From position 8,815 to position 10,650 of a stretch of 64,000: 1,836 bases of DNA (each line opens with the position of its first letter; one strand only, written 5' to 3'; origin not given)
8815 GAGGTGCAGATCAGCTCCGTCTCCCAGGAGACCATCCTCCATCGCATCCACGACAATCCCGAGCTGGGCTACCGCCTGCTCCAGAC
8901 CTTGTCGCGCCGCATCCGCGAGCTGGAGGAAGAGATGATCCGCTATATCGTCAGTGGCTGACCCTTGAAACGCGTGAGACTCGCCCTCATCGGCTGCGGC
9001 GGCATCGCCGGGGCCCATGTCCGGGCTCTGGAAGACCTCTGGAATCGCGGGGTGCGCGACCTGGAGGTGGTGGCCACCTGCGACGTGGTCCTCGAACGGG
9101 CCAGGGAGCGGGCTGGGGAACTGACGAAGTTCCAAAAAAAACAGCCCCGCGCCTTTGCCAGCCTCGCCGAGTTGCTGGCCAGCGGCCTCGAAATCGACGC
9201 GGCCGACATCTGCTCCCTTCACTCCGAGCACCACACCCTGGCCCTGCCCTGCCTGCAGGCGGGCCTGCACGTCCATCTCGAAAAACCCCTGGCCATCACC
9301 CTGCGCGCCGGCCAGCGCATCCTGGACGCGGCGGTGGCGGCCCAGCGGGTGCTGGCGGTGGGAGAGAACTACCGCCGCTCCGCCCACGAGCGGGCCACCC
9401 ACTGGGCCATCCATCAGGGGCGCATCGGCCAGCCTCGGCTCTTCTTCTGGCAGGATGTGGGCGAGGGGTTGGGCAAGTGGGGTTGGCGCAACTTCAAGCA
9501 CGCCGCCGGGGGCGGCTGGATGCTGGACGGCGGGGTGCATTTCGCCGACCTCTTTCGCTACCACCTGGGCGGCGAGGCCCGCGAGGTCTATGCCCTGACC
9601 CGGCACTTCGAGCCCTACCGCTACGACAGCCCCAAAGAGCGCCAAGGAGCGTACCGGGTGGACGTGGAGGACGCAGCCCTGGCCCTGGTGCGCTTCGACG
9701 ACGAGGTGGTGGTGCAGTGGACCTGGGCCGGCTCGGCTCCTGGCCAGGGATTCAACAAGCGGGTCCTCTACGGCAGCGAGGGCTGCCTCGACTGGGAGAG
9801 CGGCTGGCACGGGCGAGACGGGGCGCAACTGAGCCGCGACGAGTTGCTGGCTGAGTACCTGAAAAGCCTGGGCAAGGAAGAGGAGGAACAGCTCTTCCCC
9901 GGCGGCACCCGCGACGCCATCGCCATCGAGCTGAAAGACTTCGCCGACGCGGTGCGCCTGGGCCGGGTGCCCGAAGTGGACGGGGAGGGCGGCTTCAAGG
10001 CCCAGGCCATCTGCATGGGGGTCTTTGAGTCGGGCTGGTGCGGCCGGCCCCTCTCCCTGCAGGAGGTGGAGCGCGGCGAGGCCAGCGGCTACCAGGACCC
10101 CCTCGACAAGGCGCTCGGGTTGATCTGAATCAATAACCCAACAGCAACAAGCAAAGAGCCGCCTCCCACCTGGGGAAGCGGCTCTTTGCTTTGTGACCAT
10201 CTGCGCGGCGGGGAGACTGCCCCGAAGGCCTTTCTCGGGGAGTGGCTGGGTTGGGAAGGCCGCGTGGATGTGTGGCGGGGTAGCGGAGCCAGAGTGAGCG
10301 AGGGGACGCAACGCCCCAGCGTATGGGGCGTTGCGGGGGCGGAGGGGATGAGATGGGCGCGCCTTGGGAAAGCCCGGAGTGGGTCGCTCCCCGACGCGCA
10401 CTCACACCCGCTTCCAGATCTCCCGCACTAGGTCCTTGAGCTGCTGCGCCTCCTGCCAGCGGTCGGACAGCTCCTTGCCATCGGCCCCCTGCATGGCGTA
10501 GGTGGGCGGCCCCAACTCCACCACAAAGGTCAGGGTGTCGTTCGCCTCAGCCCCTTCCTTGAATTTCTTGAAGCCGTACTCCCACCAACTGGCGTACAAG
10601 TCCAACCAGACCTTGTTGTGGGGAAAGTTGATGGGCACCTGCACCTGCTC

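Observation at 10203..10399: Dispersed non-coding GC-rich repeat family: five copies in 64 kb, with imperfect terminal inverted repeats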

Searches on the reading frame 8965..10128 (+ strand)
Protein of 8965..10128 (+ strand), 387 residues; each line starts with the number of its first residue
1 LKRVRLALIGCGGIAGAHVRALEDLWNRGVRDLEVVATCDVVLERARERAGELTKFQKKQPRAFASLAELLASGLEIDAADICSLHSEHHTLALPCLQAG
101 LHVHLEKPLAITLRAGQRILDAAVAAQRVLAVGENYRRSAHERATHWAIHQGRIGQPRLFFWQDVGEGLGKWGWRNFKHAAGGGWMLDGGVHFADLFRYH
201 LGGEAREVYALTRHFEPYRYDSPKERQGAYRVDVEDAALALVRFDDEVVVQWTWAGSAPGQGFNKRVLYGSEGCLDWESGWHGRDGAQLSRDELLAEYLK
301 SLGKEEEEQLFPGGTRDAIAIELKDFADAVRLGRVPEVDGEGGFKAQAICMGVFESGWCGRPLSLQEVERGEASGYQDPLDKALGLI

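Call 40: search_protein_families(library=pfam, proteins=[window:8965-10128:+], max_evalue=0.001)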
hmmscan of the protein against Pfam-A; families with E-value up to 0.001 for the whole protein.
window:8965-10128:+ (387 aa): 3 families
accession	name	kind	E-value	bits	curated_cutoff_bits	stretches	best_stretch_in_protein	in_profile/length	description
PF01408.29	GFO_IDH_MocA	-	5.6e-18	66.2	24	1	5-133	2-119/120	Oxidoreductase family, NAD-binding Rossmann fold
PF22725.1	GFO_IDH_MocA_C3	-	8.5e-18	65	27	1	148-275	7-123/124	GFO/IDH/MocA C-terminal domain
PF02894.22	GFO_IDH_MocA_C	-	2.4e-13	50.8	22.9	1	148-362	3-215/218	Oxidoreductase family, C-terminal alpha/beta domain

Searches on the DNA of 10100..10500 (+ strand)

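Call 12: search_rna_families(source=window, start=10100, end=10500, threshold=evalue, max_evalue=10)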
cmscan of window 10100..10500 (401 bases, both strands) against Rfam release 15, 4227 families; matches with E-value up to 10: 13.
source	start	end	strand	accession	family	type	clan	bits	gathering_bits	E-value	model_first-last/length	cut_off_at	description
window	10143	10190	-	RF02663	GmglnB1_5p_UTR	Cis-reg;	-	20.8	54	0.17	10-61/85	no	GmglnB1 5'UTR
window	10129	10213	-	RF00992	mir-593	Gene; miRNA;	-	17.8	100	0.37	1-100/100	no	mir-593 microRNA precursor family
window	10152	10273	-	RF02552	RcsR1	Gene; sRNA;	-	16.8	60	0.57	1-96/96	no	RcsR1 sRNA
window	10252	10443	+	RF01947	KCNQ1OT1_2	Gene; lncRNA;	-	16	80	2.2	1-196/196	no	KCNQ1 overlapping transcript 1 conserved region 2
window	10106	10188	+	RF02552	RcsR1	Gene; sRNA;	-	15.8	60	1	1-96/96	no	RcsR1 sRNA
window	10151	10235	-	RF02883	BcKCsr2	Gene; sRNA;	-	15.6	40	0.32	1-129/129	no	Burkholderia sRNA 2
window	10330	10428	+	RF03499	mir-702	Gene; miRNA;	-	15.6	70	7.8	1-103/103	no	mir-702 microRNA precursor family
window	10192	10222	+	RF02975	DUF3800-XI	Gene; sRNA;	-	13.2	37.8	1.7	1-48/48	no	DUF3800-XI RNA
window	10307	10335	+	RF01757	sbcD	Gene; sRNA;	-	11.8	40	6.2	119-145/155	no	sbcD RNA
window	10144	10188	-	RF02712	EBER2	Gene; sRNA;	-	11.4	200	3.6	1-173/173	no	Epstein-Barr virus EBER2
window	10156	10193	-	RF01683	P6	Gene; sRNA;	-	10.1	50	1.9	472-510/510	no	Pseudomonas sRNA P6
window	10308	10334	-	RF01268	SCARNA2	Gene; snRNA; snoRNA; scaRNA;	-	9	48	5.5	272-298/420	no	Small Cajal body-specific RNA 2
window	10307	10335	-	RF01683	P6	Gene; sRNA;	-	8.2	50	7.6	481-510/510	no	Pseudomonas sRNA P6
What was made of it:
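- On Any Rfam RNA family: Around copy A only noise appears, with a best score of 20.8 bits against a cutoff of 54 (call 12).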

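Call 73: search_dna_similar(query=window:10200-10400:+, collection=phages, mode=distant, max_evalue=0.001, max_rows=10)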
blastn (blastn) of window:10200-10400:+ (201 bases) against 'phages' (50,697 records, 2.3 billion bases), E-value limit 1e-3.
No match.
